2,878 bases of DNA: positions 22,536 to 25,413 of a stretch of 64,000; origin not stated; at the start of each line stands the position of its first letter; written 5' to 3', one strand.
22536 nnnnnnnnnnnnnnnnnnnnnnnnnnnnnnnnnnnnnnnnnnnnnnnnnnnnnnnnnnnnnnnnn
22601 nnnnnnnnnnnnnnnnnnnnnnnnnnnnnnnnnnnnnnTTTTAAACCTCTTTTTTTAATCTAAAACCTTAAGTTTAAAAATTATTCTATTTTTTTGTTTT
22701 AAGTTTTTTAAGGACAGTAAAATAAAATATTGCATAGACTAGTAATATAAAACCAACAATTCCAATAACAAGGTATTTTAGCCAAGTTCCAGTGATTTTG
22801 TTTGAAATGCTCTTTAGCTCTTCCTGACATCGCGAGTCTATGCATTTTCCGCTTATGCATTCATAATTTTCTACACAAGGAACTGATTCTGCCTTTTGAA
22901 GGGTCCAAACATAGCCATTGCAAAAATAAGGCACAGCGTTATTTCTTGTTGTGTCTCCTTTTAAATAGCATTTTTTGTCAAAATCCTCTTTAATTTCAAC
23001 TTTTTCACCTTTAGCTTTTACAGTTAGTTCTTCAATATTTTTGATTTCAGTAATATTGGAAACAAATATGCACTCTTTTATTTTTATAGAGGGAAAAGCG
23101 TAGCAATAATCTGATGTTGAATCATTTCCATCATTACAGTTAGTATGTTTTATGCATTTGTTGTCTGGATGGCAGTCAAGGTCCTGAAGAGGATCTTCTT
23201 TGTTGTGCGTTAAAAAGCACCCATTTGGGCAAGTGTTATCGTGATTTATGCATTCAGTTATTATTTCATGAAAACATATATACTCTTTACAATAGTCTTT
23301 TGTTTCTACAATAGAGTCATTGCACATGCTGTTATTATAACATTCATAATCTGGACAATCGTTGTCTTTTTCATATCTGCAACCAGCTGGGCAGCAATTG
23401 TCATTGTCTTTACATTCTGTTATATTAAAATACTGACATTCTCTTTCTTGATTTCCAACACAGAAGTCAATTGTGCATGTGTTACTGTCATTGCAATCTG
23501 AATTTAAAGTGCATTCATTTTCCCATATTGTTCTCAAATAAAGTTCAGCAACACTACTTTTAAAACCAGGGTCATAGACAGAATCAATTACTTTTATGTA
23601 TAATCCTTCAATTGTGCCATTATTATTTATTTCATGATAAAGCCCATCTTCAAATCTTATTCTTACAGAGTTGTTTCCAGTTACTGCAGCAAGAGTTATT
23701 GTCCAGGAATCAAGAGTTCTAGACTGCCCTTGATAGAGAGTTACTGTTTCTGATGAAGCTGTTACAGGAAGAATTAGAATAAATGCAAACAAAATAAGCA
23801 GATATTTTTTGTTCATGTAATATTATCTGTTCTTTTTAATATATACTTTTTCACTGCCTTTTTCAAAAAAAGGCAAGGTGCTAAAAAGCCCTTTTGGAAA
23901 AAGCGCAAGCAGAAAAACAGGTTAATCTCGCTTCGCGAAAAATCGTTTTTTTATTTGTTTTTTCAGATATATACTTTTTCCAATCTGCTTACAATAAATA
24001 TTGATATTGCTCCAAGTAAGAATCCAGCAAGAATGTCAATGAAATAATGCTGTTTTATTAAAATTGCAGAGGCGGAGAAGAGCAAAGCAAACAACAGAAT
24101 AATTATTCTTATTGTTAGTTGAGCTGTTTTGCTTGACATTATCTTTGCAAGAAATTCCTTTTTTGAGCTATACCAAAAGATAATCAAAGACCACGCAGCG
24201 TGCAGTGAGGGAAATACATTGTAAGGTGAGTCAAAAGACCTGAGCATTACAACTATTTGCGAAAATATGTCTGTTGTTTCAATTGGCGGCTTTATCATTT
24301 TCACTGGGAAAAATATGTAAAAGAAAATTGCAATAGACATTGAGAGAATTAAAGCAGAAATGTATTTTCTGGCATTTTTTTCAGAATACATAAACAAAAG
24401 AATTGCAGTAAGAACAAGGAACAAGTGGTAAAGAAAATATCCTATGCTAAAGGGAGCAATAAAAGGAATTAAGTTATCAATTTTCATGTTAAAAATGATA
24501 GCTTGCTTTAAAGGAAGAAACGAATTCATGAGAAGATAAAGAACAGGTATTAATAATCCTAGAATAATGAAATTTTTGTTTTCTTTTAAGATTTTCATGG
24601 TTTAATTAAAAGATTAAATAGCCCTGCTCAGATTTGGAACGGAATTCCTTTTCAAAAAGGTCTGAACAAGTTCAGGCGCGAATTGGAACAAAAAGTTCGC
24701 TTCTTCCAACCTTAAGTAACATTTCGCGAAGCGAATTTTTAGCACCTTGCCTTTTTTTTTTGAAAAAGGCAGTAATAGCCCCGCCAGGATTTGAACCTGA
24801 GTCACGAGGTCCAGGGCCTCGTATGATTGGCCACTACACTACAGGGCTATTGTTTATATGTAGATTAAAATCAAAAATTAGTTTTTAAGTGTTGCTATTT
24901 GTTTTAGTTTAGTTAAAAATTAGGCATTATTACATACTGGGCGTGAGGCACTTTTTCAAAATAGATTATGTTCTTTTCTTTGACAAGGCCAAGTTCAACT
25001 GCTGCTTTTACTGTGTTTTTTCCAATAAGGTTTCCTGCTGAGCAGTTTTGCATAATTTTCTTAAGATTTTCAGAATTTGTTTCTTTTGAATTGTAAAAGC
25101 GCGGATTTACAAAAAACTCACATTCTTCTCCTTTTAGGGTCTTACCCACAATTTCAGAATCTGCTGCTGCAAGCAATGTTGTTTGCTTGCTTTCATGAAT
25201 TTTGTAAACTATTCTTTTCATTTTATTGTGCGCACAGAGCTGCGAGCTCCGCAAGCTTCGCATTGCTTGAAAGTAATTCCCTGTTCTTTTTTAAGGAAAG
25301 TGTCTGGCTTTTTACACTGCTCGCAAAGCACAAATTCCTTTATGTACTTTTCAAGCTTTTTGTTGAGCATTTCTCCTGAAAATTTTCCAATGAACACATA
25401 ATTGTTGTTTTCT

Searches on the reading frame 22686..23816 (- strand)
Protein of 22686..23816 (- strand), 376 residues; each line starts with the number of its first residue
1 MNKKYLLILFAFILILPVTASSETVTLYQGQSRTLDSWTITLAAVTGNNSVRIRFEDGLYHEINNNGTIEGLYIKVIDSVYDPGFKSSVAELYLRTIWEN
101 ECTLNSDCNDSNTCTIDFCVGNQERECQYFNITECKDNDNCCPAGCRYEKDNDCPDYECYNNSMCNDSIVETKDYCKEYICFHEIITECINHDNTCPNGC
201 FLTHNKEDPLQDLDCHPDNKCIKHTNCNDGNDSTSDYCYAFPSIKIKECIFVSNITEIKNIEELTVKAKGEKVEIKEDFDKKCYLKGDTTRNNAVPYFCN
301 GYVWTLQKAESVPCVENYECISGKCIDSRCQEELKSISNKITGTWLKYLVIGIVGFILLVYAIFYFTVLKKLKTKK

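Call 19: search_protein_families(library=pfam, proteins=[window:22686-23816:-])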
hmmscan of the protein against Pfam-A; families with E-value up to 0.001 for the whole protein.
window:22686-23816:- (376 aa): 0 families

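Call 47: search_protein_families(library=pfam, proteins=[window:22686-23816:-], max_evalue=0.1)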
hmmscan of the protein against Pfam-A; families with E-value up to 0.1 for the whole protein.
window:22686-23816:- (376 aa): 1 family
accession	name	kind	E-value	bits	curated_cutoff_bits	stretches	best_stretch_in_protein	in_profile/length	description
PF06024.17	Orf78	-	0.041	14.6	29.4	1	339-373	57-91/101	Orf78 (ac78)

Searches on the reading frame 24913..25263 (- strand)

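Call 19: search_protein_families(library=pfam, proteins=[window:24913-25263:-])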
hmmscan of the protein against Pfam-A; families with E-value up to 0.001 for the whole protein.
window:24913-25263:- (116 aa): 1 family
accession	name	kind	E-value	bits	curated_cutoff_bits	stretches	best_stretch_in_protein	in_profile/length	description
PF04242.18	DUF424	-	1.5e-19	70.5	25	1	24-113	2-92/92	Protein of unknown function (DUF424)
